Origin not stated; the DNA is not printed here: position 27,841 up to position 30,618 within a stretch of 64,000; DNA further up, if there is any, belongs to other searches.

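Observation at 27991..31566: Membrane-anchored Rad50/Mre11-like pair (SbcC-like ATPase with a central TM hairpin plus SbcD-like phosphoesterase)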

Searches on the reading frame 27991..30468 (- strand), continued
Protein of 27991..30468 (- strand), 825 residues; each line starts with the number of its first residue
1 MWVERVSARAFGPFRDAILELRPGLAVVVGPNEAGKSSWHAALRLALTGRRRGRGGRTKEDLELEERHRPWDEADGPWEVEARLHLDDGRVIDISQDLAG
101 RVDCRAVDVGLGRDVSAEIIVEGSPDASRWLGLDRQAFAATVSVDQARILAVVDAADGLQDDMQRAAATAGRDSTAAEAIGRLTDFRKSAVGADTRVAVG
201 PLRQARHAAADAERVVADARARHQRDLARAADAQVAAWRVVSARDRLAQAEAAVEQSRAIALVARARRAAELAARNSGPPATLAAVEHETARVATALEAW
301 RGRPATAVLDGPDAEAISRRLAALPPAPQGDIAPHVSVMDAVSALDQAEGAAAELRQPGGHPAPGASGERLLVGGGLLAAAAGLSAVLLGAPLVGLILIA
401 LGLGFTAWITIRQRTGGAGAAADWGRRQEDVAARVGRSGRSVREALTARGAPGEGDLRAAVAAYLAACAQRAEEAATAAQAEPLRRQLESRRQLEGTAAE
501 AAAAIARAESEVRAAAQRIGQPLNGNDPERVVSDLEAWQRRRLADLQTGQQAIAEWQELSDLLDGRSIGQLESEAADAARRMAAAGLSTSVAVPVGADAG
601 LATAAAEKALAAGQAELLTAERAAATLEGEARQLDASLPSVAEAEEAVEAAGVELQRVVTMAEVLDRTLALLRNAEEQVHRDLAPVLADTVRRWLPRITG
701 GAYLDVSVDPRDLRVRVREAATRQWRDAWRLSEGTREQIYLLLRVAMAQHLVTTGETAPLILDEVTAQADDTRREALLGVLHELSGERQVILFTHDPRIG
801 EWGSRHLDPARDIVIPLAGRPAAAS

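Call 60: find_encoding_contigs(protein=P0444, flank=6000, max_places=1)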
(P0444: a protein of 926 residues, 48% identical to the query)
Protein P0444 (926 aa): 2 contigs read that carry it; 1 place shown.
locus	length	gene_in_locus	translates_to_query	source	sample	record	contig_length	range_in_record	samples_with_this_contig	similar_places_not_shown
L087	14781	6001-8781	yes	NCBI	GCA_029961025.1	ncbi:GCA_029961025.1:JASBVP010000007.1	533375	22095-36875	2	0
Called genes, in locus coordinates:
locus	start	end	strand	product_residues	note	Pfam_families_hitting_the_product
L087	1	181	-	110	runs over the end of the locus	-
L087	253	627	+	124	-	PF00872:Transposase_mut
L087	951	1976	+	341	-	-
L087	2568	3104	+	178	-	PF14338:Mrr_N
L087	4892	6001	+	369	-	PF00149:Metallophos, PF12850:Metallophos_2 (weak)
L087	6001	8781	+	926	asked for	PF02463:SMC_N (faint), PF13476:AAA_23 (weak), PF13514:AAA_27 (weak)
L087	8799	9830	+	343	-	PF13542:HTH_Tnp_ISL3 (weak), PF01610:DDE_Tnp_ISL3 (weak)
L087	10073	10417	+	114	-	-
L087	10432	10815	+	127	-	PF04471:Mrr_cat, PF13156:Mrr_cat_2, PF22722:NA-iREase1 (weak)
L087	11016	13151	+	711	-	PF13482:RNase_H_2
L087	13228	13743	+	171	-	PF13701:DDE_Tnp_1_4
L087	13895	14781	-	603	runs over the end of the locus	PF05598:DUF772, PF01609:DDE_Tnp_1 (weak), PF13751:DDE_Tnp_1_6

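Call 61: find_encoding_contigs(protein=P0449, flank=6000, max_places=1)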
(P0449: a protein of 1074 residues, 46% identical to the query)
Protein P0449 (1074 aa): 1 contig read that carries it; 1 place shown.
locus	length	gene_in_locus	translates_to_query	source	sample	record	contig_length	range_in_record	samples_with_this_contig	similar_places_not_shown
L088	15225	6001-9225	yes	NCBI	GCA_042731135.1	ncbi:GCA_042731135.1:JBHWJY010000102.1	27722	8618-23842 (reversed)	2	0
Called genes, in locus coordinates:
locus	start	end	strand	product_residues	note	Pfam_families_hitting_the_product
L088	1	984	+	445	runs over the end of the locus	PF00392:GntR, PF00155:Aminotran_1_2, PF12897:Asp_aminotransf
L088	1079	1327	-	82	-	-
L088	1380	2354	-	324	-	PF00892:EamA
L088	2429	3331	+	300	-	PF00126:HTH_1, PF03466:LysR_substrate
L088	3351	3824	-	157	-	PF01243:PNPOx_N, PF12900:Pyridox_ox_2 (weak)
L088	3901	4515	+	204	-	PF00857:Isochorismatase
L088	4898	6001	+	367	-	PF00149:Metallophos, PF12850:Metallophos_2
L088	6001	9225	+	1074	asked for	PF02463:SMC_N (faint), PF13476:AAA_23 (faint)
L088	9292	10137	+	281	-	PF20613:HipA_2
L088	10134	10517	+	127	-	PF11236:DUF3037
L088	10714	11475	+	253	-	PF00106:adh_short, PF08659:KR, PF01370:Epimerase (weak), PF13561:adh_short_C2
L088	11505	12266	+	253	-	PF23441:SDR, PF00106:adh_short, PF13561:adh_short_C2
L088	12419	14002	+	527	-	PF00496:SBP_bac_5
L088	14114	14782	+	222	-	PF03167:UDG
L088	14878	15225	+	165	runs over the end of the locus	-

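Call 62: find_encoding_contigs(protein=P0481, flank=6000, max_places=1)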
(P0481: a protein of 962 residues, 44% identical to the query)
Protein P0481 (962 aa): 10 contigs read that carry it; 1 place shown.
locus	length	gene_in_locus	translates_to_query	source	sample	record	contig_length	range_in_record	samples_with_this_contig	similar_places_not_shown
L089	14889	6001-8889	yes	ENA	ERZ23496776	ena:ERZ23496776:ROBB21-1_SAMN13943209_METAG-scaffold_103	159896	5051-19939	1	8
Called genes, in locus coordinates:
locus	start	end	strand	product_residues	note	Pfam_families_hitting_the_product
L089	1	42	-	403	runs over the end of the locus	PF13356:Arm-DNA-bind_3, PF22022:Phage_int_M, PF00589:Phage_integrase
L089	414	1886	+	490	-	PF25917:BSH_RND, PF25973:BSH_CzcB, PF26002:Beta-barrel_AprE (faint), PF25954:Beta-barrel_RND_2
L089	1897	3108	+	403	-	PF12704:MacB_PCD, PF02687:FtsX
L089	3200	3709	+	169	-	-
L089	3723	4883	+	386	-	PF01734:Patatin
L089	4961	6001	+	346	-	PF00149:Metallophos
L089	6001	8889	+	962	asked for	PF02463:SMC_N (faint), PF13476:AAA_23 (weak), PF13514:AAA_27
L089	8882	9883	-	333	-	PF07992:Pyr_redox_2, PF13738:Pyr_redox_3, PF00070:Pyr_redox (weak)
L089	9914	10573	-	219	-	PF01066:CDP-OH_P_transf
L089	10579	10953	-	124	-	PF00436:SSB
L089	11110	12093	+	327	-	PF02470:MlaD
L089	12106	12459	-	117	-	-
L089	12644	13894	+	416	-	PF07498:Rho_N, PF07497:Rho_RNA_bind, PF00006:ATP-synt_ab, PF05729:NACHT (weak)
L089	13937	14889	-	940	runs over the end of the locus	PF02012:BNR (faint), PF15902:Sortilin-Vps10, PF25852:DUF6242_C (faint), PF15902:Sortilin-Vps10 (weak)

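Call 63: find_encoding_contigs(protein=P0410, flank=6000, max_places=2)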
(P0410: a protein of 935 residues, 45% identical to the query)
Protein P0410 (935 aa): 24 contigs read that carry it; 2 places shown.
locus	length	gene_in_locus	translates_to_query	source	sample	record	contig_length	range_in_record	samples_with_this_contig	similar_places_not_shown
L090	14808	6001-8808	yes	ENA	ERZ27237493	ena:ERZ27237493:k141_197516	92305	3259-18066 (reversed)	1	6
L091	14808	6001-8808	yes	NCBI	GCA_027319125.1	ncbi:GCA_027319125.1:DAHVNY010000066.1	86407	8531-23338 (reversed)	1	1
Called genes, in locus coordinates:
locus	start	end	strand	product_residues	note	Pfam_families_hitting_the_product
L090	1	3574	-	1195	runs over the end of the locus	PF04257:RecC_N, PF27451:RecC_4th, PF17946:RecC_C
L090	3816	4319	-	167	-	PF03640:Lipoprotein_15 (faint)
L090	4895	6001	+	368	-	PF00149:Metallophos, PF12850:Metallophos_2 (weak)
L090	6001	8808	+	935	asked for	PF02463:SMC_N (faint), PF13514:AAA_27 (weak)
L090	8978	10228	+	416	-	PF13360:PQQ_2 (faint)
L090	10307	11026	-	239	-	PF02596:DUF169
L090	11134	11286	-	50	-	-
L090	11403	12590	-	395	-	PF06925:MGDG_synth (weak)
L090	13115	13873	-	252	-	PF01522:Polysacc_deac_1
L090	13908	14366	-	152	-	PF10604:Polyketide_cyc2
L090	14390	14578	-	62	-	-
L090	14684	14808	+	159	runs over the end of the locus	-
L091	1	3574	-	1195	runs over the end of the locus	PF04257:RecC_N, PF27451:RecC_4th, PF17946:RecC_C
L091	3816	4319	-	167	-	PF03640:Lipoprotein_15 (faint)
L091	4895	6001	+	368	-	PF00149:Metallophos, PF12850:Metallophos_2 (weak)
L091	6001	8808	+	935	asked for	PF02463:SMC_N (faint), PF13514:AAA_27 (weak)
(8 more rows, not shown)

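Call 64: find_encoding_contigs(protein=P0502, flank=6000, max_places=1)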
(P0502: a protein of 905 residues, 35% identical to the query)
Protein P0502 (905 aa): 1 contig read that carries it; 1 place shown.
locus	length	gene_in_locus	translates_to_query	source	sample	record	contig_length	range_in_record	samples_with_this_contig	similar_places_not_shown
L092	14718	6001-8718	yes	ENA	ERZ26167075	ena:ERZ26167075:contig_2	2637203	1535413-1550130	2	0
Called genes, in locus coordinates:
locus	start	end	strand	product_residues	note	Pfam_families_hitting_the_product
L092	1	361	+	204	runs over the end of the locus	-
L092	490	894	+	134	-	-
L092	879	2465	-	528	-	PF05088:Bac_GDH_CD, PF21074:GDH_C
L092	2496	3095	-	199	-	PF05088:Bac_GDH_CD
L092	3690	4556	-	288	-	PF21075:GDH_ACT1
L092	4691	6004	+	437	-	PF00149:Metallophos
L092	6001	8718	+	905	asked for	PF13476:AAA_23 (faint), PF13514:AAA_27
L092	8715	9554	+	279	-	PF00561:Abhydrolase_1, PF12146:Hydrolase_4, PF12697:Abhydrolase_6, PF01764:Lipase_3 (weak), PF08386:Abhydrolase_4 (weak)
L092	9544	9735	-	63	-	-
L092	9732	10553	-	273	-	PF02578:Cu-oxidase_4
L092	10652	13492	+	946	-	PF16078:2-oxogl_dehyd_N, PF00676:E1_dh, PF02779:Transket_pyr, PF16870:OxoGdeHyase_C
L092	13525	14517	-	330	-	PF08240:ADH_N, PF00107:ADH_zinc_N, PF13602:ADH_zinc_N_2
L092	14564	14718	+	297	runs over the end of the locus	PF00929:RNase_T, PF13482:RNase_H_2 (faint), PF20600:ExoX-like_C (weak)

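Call 67: search_dna_similar(query=window:27991-30468:-, collection=phages, mode=protein, max_rows=10)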
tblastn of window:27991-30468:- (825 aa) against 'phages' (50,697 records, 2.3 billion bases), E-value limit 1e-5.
Records with a match: 2; places in all: 2; records where one place covers at least 80% of the query: 0.
Best place of each record, by identity: <60% 2.
By first word of the organism name: Bacteriophage 2.
By host as written in the record: - 2.
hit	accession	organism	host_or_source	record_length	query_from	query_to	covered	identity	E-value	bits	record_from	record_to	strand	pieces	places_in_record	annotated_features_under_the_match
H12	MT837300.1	Bacteriophage sp.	human fecal samples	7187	672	804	16%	31.6%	6e-9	66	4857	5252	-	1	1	record has no annotation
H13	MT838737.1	Bacteriophage sp.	human fecal samples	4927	658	801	17%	28.9%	6e-6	56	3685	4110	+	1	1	record has no annotation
